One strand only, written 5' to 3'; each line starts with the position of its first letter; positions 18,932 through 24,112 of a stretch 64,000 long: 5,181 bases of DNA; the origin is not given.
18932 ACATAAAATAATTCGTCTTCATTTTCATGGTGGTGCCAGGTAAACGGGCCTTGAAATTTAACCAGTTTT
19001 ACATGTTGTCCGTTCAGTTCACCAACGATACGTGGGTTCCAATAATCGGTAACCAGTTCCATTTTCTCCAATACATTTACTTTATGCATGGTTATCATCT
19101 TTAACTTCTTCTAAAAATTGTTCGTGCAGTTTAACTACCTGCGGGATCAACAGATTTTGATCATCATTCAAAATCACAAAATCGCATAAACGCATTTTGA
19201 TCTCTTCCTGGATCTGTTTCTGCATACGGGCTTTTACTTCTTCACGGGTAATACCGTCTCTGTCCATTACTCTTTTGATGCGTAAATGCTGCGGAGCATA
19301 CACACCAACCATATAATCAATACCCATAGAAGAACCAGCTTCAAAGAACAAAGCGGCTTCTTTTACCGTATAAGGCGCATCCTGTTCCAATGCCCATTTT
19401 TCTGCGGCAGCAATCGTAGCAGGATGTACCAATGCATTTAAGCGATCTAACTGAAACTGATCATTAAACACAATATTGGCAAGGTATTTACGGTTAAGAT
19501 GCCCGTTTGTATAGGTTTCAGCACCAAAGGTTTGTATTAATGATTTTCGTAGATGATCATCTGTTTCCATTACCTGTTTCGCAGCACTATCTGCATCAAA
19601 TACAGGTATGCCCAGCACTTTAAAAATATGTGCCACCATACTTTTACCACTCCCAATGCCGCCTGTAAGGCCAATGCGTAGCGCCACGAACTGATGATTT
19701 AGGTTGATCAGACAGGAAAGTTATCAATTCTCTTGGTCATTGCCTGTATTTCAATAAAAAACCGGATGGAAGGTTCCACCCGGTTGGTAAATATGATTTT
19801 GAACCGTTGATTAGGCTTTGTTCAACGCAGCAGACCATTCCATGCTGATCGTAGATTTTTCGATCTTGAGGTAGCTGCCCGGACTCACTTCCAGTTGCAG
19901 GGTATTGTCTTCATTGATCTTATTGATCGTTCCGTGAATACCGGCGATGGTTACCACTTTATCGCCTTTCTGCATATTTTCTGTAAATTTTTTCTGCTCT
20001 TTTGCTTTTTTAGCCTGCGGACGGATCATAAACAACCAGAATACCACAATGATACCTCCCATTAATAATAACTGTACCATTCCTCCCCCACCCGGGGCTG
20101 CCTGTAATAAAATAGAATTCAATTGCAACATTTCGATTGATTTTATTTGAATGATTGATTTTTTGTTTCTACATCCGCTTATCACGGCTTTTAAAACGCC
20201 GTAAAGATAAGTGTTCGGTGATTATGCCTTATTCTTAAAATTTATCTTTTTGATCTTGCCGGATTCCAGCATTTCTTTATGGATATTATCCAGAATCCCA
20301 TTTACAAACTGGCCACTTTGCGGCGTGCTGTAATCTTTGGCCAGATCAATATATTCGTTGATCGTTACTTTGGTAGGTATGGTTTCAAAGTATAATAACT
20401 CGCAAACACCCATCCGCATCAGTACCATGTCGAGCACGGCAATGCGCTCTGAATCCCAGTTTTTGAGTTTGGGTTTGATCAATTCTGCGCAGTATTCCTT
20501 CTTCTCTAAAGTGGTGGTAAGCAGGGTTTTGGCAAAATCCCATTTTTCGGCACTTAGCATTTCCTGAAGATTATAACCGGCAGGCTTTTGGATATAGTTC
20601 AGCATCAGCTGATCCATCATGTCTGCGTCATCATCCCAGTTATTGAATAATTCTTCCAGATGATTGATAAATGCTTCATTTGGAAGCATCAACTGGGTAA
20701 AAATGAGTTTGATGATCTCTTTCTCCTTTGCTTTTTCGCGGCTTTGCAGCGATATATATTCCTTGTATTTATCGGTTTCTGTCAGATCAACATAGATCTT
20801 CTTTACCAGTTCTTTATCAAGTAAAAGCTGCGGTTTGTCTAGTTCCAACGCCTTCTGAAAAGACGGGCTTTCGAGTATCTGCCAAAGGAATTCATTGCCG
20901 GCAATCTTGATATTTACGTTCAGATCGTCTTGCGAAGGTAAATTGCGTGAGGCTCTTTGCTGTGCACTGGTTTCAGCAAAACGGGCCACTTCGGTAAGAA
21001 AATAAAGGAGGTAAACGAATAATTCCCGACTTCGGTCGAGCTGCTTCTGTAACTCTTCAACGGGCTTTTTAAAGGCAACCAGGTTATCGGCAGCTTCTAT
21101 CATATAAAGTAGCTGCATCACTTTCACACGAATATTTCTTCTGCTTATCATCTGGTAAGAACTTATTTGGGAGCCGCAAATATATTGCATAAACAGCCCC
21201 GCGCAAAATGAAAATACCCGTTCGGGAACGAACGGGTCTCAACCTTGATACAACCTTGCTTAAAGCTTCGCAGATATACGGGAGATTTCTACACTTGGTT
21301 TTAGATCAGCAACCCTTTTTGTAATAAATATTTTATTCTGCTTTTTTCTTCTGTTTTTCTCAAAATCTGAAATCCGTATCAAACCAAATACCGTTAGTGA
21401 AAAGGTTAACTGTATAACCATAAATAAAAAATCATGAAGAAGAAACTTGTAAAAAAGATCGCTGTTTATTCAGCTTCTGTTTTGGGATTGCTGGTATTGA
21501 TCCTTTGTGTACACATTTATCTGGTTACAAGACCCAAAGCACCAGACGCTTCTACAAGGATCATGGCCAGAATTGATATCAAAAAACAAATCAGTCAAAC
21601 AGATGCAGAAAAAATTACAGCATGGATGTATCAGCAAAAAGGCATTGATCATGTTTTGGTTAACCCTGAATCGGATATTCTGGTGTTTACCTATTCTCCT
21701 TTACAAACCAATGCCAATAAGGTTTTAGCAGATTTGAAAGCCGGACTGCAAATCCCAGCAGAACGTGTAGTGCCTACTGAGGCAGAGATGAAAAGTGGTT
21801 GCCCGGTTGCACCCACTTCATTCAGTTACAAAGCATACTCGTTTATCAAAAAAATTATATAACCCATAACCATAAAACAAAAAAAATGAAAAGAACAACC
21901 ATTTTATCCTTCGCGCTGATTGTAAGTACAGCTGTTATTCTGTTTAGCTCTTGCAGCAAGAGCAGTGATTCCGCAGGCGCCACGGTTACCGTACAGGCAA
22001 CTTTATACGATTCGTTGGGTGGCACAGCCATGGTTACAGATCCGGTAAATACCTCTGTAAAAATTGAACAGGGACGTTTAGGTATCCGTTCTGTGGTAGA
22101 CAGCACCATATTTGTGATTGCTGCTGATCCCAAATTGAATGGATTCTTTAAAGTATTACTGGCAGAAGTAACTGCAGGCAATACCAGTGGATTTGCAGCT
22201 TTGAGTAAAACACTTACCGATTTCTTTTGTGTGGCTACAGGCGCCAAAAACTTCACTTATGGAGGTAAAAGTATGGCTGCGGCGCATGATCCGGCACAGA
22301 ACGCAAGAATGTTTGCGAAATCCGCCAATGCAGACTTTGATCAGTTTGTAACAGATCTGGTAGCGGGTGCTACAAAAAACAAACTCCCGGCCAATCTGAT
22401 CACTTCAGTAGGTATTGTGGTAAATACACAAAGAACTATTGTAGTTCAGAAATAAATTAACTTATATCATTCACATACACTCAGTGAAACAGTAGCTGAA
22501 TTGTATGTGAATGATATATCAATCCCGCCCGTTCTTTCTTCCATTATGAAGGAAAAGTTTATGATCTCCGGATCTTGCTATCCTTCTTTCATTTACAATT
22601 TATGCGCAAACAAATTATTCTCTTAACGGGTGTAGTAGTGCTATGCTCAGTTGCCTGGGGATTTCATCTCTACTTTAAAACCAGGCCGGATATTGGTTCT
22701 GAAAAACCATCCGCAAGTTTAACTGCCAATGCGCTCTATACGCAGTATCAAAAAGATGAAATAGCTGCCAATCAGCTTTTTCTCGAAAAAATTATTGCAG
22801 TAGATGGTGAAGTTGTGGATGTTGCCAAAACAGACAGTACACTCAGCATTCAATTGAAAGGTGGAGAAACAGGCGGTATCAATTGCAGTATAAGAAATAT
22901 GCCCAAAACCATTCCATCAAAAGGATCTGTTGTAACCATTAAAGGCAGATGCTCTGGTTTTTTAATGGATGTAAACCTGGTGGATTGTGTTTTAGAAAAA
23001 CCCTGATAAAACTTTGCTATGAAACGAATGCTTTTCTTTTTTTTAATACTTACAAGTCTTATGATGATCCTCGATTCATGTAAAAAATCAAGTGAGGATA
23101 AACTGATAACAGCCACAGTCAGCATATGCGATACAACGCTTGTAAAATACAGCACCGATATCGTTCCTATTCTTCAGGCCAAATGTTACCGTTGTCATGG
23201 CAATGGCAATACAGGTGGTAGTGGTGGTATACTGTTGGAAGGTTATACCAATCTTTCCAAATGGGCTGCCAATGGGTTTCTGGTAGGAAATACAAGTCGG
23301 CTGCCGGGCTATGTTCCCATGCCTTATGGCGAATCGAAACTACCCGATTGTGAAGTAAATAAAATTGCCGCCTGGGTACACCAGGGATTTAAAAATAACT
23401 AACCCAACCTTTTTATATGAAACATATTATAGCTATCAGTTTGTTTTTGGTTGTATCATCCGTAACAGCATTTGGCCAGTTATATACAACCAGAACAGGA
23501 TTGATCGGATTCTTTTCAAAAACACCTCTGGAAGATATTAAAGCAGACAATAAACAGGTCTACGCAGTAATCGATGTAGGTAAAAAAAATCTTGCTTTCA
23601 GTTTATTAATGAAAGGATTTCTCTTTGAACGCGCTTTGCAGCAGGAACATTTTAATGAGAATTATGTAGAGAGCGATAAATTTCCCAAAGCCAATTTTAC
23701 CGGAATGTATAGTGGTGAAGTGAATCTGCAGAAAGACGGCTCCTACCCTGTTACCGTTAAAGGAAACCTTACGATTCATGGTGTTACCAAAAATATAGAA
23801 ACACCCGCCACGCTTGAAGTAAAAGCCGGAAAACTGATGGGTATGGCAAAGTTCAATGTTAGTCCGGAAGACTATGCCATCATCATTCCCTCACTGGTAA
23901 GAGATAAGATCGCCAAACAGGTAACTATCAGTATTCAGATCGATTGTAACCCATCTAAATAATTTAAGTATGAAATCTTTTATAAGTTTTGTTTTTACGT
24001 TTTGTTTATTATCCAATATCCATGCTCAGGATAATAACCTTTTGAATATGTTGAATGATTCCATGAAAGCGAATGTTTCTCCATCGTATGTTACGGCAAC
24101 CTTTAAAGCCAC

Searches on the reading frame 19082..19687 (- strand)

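Call 34: search_protein_families(library=pfam, proteins=[window:19082-19687:-], max_evalue=0.00001)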
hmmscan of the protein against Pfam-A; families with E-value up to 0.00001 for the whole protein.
window:19082-19687:- (201 aa): 1 family
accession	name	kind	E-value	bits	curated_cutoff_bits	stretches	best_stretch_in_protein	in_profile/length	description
PF01121.26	CoaE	-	6.9e-47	159.9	27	1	5-177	3-177/180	Dephospho-CoA kinase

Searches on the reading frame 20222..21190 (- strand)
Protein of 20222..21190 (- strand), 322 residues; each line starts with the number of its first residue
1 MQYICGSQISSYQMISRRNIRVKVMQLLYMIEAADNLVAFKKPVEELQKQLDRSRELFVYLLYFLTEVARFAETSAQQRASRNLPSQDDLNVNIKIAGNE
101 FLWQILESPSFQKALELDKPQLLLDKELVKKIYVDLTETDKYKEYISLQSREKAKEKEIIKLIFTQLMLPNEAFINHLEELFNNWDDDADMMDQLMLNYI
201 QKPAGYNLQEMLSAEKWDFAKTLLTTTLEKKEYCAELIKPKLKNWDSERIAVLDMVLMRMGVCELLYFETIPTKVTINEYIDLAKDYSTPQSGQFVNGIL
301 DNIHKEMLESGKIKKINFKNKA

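Call 34: search_protein_families(library=pfam, proteins=[window:20222-21190:-], max_evalue=0.00001)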
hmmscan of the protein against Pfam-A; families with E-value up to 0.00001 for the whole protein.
window:20222-21190:- (322 aa): 1 family
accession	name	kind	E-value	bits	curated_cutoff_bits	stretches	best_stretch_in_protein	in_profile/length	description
PF01029.23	NusB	-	3e-27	96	23.1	1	190-305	21-133/133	NusB family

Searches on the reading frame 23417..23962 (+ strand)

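Call 34: search_protein_families(library=pfam, proteins=[window:23417-23962:+], max_evalue=0.00001)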
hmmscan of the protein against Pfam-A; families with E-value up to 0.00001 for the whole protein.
window:23417-23962:+ (181 aa): 1 family
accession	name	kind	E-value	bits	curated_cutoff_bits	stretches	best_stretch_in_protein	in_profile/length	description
PF04264.18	YceI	-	8.9e-15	55.8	23.7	1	53-175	34-148/150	YceI-like domain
